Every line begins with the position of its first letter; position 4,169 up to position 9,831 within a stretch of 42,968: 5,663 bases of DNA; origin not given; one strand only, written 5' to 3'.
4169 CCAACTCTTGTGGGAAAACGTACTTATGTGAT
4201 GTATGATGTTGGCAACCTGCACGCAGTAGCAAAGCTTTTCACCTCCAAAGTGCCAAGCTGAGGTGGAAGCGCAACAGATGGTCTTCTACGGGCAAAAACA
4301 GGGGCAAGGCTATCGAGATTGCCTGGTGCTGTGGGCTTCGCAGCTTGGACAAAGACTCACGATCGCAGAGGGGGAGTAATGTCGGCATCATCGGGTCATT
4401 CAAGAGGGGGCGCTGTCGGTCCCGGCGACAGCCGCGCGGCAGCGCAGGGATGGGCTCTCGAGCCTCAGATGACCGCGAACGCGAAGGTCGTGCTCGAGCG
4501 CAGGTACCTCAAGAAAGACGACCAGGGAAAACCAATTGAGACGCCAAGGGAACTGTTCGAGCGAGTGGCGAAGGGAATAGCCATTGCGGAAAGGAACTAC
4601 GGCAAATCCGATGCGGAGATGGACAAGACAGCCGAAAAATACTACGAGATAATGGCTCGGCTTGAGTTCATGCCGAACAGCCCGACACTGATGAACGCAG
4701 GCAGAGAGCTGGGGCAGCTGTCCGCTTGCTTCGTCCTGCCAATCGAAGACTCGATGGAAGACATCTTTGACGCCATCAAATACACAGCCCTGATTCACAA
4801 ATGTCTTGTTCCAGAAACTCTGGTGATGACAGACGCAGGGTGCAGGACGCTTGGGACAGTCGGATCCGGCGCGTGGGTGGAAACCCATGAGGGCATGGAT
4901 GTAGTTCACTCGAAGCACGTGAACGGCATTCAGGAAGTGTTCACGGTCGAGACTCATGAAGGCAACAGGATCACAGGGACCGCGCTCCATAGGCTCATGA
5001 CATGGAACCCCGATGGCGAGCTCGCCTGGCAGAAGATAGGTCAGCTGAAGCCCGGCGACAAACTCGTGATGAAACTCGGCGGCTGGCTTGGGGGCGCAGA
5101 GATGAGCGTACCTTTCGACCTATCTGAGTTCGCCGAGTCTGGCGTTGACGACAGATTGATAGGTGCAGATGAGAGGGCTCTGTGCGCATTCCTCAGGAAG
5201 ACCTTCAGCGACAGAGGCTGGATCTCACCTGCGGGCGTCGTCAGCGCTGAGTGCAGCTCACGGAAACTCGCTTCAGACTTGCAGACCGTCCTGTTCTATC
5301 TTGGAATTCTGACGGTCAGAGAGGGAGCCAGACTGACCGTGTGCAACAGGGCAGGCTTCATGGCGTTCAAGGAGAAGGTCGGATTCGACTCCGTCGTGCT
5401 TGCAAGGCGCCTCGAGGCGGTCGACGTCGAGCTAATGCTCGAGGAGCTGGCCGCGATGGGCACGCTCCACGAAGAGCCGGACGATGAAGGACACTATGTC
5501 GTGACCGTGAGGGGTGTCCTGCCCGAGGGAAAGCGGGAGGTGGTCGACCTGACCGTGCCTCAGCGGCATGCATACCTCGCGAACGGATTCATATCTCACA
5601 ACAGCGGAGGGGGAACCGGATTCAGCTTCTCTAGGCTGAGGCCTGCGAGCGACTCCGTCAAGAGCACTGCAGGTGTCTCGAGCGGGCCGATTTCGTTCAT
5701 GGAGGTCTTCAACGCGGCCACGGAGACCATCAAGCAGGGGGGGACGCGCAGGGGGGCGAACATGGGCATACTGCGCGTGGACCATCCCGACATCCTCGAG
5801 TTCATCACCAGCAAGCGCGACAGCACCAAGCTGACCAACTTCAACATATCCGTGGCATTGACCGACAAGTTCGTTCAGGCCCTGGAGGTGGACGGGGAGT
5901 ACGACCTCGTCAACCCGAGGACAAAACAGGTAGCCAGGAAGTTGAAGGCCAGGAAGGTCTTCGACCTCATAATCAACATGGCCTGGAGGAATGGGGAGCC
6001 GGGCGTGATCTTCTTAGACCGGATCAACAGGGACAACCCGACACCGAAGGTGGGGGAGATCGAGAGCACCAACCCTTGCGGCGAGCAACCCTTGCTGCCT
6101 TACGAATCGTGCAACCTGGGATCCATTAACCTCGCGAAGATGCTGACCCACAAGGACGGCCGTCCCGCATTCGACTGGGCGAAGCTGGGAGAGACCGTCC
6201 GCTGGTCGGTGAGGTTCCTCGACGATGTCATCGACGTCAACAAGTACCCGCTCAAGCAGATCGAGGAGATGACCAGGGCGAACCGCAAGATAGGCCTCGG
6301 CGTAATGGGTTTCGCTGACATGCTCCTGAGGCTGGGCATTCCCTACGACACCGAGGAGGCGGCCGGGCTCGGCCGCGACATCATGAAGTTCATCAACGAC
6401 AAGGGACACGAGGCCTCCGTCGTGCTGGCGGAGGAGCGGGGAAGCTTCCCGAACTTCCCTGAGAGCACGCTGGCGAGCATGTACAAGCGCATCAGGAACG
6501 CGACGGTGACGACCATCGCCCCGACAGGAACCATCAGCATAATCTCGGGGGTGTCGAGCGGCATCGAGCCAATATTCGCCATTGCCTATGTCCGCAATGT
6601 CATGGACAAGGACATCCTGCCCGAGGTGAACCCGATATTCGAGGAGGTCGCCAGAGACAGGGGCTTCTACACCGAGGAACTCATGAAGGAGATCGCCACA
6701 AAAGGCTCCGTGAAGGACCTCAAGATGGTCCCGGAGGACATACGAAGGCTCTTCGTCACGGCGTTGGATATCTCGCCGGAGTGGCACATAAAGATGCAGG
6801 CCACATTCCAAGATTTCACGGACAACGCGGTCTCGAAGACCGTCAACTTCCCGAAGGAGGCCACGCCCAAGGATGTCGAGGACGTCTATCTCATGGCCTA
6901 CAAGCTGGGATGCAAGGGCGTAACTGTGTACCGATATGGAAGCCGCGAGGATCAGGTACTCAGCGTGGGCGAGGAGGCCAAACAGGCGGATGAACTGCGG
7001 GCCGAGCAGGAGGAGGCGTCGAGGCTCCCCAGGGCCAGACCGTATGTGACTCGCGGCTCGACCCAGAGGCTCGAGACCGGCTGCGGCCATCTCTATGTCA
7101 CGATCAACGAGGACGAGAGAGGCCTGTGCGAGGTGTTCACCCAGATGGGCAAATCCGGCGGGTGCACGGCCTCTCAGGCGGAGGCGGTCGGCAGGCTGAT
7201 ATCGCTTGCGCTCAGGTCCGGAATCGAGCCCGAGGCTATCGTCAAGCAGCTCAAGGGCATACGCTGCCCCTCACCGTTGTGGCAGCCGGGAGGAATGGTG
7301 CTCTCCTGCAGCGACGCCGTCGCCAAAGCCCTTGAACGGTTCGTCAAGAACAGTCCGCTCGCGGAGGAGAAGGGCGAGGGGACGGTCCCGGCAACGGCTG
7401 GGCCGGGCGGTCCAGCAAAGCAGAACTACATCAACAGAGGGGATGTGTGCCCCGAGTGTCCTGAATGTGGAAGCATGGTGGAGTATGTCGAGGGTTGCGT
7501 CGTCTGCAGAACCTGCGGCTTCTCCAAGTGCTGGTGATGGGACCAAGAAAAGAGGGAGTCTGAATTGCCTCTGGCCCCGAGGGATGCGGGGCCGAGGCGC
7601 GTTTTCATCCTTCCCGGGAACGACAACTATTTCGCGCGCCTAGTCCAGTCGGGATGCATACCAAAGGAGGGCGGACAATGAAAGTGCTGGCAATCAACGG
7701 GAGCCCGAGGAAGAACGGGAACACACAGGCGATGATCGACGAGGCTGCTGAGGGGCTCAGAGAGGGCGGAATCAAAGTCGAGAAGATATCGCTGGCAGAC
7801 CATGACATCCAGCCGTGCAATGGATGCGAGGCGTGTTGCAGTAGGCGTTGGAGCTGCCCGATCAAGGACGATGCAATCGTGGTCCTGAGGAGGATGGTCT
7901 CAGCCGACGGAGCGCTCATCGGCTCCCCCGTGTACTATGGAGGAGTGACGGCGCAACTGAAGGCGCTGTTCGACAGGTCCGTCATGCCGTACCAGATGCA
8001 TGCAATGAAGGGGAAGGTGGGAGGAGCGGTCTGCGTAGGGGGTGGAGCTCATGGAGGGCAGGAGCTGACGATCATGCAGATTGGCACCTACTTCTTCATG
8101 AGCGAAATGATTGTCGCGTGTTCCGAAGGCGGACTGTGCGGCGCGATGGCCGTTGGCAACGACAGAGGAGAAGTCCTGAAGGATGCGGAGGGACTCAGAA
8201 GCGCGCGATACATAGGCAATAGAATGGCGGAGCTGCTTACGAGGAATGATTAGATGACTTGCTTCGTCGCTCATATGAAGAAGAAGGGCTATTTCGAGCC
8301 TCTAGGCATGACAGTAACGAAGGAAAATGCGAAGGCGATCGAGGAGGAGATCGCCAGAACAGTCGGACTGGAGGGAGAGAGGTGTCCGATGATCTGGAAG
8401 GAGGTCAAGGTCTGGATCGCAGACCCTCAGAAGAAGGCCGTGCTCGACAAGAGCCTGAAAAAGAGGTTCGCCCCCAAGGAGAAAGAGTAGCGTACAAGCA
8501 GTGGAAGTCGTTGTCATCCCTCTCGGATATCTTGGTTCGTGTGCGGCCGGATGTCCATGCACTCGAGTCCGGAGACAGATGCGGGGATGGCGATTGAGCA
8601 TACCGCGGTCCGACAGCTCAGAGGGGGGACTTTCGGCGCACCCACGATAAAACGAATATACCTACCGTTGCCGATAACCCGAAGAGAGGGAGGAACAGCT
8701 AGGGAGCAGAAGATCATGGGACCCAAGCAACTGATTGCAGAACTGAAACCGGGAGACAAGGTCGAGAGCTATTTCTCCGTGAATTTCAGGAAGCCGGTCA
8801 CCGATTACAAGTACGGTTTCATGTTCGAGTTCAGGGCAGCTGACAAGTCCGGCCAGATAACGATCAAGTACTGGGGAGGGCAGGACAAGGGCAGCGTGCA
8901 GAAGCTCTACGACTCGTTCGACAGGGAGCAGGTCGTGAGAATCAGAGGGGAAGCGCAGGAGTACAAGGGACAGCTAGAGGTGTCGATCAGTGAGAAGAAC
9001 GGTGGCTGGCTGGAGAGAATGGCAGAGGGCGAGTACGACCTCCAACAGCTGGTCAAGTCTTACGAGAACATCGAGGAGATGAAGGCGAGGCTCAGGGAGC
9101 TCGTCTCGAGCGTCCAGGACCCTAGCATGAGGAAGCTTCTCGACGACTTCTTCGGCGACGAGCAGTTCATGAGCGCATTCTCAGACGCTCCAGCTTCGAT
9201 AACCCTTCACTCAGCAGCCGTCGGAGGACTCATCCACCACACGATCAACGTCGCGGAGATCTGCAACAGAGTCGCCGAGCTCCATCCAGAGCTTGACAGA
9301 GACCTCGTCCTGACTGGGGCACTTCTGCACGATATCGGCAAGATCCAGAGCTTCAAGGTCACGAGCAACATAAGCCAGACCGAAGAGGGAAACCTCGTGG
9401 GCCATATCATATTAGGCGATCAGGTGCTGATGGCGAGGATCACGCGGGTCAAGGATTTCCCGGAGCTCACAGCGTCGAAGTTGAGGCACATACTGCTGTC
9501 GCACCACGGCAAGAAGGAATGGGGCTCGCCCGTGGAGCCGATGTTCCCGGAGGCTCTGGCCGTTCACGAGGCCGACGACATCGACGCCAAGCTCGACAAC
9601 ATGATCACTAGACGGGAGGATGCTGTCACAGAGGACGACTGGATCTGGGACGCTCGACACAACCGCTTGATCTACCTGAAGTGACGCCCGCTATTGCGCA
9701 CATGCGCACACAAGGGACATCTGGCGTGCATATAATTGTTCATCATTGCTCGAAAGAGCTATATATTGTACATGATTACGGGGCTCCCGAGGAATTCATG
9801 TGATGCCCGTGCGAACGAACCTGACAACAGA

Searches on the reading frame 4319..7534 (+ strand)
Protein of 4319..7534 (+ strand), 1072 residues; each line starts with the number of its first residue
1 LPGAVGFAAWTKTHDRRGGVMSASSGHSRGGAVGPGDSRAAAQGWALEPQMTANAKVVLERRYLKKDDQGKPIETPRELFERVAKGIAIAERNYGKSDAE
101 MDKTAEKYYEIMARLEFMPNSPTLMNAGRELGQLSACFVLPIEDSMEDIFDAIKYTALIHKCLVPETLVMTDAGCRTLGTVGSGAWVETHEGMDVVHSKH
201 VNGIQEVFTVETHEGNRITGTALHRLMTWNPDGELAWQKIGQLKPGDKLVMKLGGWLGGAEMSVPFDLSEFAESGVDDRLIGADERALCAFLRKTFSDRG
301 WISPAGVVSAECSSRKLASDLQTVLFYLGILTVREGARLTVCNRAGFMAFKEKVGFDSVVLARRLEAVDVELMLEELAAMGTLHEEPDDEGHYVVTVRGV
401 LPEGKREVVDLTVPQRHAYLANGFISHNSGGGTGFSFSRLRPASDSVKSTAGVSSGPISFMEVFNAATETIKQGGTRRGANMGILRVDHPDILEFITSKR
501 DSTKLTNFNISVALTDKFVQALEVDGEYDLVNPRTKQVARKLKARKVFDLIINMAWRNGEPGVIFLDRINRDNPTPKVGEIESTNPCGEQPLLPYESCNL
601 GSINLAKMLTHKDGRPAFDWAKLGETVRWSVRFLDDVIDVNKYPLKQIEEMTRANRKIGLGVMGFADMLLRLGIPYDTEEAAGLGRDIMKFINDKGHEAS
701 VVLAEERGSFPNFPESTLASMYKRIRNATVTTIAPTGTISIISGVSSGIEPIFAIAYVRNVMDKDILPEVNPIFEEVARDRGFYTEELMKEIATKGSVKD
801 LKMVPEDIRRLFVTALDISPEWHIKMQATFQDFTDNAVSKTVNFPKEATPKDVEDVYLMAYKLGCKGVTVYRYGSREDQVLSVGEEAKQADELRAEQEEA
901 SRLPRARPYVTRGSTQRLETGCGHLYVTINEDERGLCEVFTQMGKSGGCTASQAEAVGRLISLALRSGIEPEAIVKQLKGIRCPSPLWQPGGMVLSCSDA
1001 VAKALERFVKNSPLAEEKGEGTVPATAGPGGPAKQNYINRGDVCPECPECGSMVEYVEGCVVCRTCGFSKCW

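Call 19: search_protein_families(library=pfam, proteins=[window:4319-7534:+], max_evalue=0.001)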
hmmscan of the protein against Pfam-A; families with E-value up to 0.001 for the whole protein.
window:4319-7534:+ (1072 aa): 4 families
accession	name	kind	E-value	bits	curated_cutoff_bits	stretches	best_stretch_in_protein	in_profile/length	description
PF02867.20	Ribonuc_red_lgC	-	3.5e-134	448.8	23.9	2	428-721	27-347/523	Ribonucleotide reductase, barrel domain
PF12637.14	TSCPD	-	9e-24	84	22.8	1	916-1008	5-87/88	TSCPD domain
PF00317.26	Ribonuc_red_lgN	-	2e-23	82.7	28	1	52-132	4-77/77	Ribonucleotide reductase, all-alpha domain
PF14890.11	Intein_splicing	-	3.6e-11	43.5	35.8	1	195-428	38-155/155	Intein splicing domain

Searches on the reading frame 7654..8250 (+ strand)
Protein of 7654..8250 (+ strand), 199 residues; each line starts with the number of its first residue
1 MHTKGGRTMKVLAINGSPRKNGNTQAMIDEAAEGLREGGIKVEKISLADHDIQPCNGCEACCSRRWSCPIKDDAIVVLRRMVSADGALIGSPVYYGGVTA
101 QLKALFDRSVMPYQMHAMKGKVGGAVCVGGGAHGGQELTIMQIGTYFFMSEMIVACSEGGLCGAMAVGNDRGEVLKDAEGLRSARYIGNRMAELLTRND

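Call 58: search_protein_families(library=pfam, proteins=[window:7654-8250:+], max_evalue=0.001)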
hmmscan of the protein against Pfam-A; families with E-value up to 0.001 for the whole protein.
window:7654-8250:+ (199 aa): 2 families
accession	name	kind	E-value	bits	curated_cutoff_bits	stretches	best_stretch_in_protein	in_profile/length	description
PF03358.20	FMN_red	-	1.8e-34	118.9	24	1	9-154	1-139/152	NADPH-dependent FMN reductase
PF02525.22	Flavodoxin_2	-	1.8e-11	44.5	27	1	9-116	1-110/198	Flavodoxin-like fold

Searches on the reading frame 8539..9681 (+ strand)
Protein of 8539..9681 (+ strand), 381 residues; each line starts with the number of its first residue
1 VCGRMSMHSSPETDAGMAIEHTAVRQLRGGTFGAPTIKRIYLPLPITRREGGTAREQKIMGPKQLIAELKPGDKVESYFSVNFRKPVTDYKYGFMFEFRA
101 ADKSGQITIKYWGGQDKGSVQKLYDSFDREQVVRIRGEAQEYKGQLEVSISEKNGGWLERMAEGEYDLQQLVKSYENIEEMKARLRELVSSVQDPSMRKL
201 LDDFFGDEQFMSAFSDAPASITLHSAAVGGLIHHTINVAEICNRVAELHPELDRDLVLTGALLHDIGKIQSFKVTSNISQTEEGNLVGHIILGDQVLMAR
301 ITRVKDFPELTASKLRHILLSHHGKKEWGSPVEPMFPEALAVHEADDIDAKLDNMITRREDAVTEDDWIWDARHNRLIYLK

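Call 58: search_protein_families(library=pfam, proteins=[window:8539-9681:+], max_evalue=0.001)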
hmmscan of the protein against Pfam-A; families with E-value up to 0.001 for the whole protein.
window:8539-9681:+ (381 aa): 4 families
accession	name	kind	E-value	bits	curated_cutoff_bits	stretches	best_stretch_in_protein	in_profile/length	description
PF01966.28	HD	-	9.3e-17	61.8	22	1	232-350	2-115/116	HD domain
PF01336.31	tRNA_anti-codon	-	8.1e-07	29.3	27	1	98-151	20-70/75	OB-fold nucleic acid binding domain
PF08668.18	HDOD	-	6.3e-05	23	22.9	1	228-276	92-140/196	HDOD domain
PF18019.7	Cas3_HD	-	0.0002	21.9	23.1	1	225-328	22-134/207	Cas3, HD domain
